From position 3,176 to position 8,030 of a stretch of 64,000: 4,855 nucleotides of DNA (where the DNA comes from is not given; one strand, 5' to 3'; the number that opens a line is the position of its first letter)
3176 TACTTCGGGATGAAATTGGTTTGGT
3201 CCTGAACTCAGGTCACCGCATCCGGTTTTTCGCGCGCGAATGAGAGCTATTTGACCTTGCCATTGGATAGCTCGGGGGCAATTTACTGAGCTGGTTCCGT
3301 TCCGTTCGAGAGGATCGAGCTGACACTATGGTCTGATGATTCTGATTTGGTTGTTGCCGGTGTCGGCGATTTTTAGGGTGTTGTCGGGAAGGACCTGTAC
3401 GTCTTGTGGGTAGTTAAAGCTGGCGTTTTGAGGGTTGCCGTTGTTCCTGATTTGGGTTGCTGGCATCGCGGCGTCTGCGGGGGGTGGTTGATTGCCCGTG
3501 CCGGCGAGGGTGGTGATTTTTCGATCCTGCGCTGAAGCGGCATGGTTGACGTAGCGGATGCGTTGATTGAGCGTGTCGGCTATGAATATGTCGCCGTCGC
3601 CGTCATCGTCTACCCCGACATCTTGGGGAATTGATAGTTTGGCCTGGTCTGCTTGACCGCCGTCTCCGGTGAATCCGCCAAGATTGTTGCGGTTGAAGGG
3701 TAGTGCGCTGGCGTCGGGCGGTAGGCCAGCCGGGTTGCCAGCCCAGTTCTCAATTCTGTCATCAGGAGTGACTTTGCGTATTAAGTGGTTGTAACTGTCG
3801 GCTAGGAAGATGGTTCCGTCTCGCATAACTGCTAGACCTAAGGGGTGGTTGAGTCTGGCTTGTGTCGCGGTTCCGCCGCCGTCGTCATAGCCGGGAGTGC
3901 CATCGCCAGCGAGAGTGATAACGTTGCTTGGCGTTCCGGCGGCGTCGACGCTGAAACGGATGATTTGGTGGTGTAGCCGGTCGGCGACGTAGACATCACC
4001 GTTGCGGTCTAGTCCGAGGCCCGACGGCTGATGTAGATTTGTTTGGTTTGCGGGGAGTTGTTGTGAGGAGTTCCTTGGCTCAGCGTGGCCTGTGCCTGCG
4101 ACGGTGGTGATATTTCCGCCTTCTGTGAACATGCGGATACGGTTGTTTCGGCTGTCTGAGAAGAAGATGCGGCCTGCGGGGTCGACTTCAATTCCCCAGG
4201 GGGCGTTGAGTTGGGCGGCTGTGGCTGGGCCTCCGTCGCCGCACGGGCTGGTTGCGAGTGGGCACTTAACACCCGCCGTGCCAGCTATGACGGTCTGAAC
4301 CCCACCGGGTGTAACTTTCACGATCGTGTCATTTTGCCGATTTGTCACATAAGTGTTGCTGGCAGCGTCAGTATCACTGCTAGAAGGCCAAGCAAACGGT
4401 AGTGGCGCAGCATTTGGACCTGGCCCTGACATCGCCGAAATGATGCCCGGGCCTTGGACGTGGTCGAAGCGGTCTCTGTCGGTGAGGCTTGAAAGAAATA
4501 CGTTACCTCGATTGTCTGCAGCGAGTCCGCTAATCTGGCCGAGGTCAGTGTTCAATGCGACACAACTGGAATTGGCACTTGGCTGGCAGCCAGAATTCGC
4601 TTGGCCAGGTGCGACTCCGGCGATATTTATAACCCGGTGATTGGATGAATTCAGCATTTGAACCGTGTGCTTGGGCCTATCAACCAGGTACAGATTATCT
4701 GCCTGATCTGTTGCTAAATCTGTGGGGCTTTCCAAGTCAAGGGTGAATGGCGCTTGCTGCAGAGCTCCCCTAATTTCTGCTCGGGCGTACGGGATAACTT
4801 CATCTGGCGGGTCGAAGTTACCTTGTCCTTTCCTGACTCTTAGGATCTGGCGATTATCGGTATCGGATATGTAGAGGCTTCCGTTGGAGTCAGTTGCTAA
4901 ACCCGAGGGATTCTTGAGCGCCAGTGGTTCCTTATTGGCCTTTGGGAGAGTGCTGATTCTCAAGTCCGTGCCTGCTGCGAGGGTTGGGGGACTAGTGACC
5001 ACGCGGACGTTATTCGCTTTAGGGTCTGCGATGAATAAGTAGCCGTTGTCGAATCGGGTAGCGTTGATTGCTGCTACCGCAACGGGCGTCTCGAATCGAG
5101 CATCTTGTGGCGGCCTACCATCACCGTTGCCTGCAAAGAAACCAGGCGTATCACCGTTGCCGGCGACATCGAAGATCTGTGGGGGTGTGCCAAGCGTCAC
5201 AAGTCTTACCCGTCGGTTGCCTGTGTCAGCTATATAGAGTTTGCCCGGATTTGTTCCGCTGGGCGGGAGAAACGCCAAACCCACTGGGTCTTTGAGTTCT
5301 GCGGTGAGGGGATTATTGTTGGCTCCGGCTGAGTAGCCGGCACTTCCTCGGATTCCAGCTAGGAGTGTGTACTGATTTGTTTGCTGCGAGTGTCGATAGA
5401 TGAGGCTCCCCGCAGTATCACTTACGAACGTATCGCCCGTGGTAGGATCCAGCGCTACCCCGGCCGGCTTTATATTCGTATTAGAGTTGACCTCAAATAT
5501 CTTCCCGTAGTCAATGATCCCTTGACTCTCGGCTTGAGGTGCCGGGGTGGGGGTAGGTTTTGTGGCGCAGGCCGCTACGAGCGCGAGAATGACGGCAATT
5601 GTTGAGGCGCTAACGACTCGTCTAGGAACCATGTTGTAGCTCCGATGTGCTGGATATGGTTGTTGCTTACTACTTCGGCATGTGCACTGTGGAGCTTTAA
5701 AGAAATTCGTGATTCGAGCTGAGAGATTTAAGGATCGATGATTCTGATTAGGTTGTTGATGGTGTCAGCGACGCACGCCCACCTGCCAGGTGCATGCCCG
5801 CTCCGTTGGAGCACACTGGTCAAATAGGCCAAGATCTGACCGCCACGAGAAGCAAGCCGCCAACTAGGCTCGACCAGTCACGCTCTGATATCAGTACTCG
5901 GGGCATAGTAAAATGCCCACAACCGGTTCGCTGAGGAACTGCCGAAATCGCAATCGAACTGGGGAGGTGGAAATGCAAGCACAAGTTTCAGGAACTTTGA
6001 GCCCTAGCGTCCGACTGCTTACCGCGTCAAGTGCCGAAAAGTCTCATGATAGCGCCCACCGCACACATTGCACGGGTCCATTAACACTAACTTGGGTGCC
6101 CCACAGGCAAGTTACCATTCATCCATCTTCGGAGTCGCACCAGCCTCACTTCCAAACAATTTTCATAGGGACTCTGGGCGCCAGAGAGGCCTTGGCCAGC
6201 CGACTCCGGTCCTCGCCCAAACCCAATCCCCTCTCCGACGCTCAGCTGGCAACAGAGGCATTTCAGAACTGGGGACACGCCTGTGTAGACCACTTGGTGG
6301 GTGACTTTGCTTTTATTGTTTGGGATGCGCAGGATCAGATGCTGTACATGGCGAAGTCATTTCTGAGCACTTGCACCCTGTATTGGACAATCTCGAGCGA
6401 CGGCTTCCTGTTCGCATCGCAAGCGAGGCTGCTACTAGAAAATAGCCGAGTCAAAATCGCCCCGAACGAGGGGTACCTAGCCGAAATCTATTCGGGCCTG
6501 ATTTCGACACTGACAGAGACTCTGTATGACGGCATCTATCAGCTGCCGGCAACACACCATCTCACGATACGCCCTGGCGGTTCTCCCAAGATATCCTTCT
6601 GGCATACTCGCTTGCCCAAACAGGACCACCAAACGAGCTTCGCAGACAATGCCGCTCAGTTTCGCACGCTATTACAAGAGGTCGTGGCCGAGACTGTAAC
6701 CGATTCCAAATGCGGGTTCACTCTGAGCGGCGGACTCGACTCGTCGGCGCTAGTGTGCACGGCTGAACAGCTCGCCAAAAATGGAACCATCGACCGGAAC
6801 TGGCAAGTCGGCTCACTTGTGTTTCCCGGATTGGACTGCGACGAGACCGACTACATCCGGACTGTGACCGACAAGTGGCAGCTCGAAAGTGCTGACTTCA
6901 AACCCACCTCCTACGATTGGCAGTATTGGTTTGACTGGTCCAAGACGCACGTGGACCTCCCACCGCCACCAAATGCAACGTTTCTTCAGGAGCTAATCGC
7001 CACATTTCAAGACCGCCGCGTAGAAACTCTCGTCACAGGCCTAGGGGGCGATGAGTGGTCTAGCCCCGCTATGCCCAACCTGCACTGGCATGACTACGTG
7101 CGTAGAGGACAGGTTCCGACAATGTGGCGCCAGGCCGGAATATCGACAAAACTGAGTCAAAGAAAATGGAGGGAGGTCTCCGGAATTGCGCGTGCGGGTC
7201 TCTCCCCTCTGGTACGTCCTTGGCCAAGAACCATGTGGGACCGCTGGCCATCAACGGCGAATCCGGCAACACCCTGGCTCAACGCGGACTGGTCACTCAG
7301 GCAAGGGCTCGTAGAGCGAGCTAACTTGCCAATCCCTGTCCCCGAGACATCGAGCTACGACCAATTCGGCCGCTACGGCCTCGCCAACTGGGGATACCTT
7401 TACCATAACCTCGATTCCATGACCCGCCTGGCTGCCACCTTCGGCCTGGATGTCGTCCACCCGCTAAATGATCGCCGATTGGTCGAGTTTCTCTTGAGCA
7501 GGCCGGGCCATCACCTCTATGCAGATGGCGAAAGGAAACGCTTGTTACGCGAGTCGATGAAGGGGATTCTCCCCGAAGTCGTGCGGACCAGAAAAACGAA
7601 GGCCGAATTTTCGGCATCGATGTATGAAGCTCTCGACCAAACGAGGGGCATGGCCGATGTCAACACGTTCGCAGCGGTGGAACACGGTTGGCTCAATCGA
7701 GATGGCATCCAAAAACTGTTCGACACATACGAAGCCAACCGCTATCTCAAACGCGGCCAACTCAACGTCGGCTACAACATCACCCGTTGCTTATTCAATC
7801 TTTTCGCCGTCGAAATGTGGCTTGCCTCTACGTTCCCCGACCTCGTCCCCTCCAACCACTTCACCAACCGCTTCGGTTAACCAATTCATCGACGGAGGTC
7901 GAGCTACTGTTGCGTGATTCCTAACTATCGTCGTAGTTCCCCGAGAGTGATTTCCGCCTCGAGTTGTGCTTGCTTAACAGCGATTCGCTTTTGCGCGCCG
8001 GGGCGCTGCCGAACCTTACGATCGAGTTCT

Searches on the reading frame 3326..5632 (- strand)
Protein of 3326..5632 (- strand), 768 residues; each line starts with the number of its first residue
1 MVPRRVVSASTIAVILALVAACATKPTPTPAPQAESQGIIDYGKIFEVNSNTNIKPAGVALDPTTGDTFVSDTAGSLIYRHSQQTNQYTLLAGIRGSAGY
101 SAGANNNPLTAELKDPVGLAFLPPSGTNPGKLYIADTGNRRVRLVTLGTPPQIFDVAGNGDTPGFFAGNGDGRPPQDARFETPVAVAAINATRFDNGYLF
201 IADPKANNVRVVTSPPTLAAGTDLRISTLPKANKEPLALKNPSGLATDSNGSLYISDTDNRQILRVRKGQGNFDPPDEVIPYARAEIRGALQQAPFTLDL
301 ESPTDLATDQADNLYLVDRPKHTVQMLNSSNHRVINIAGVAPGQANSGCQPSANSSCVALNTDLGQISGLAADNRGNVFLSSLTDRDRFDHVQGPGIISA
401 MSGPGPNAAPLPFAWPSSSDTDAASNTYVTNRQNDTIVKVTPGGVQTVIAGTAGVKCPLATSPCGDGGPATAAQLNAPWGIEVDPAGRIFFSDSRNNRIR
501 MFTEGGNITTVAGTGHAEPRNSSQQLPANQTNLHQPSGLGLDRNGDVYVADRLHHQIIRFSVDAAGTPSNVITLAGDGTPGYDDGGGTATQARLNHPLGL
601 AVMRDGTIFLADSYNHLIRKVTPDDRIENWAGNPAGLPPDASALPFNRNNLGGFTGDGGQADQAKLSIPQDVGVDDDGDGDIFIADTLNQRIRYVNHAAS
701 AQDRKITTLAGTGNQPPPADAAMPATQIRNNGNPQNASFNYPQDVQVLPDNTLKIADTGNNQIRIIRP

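Call 31: search_protein_families(library=pfam, proteins=[window:3326-5632:-], max_evalue=0.00001)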
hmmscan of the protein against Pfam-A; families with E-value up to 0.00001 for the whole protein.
window:3326-5632:- (768 aa): 5 families
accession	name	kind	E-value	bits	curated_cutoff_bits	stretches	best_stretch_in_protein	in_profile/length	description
PF25021.1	TEN_NHL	-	2.2e-38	132.6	27.1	1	447-540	113-207/357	Teneurin NHL domain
PF01436.27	NHL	-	9.9e-37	123.6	20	0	594-620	1-27/28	NHL repeat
PF06739.17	SBBP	-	1.9e-10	41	20.5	0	524-550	4-29/38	Beta-propeller repeat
PF08450.18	SGL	-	5.9e-07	29.8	26.3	0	481-626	91-215/246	SMP-30/Gluconolactonase/LRE-like region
PF13449.12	Phytase-like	-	6e-07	30.1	27.6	0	537-652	7-125/284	Esterase-like activity of phytase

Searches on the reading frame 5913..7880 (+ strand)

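Call 31: search_protein_families(library=pfam, proteins=[window:5913-7880:+], max_evalue=0.00001)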
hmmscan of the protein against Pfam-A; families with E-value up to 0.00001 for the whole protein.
window:5913-7880:+ (655 aa): 4 families
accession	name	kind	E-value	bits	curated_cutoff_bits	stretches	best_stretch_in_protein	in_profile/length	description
PF00733.27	Asn_synthase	-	2e-29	103.8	21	1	250-637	2-353/354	Asparagine synthase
PF13537.11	GATase_7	-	3.9e-15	56.4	25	1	64-175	1-122/123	Glutamine amidotransferase domain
PF13522.11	GATase_6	-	1.4e-08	35.3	27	1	80-169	39-129/130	Glutamine amidotransferase domain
PF12481.13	DUF3700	-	2.9e-07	30.6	27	1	124-179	125-180/228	Aluminium induced protein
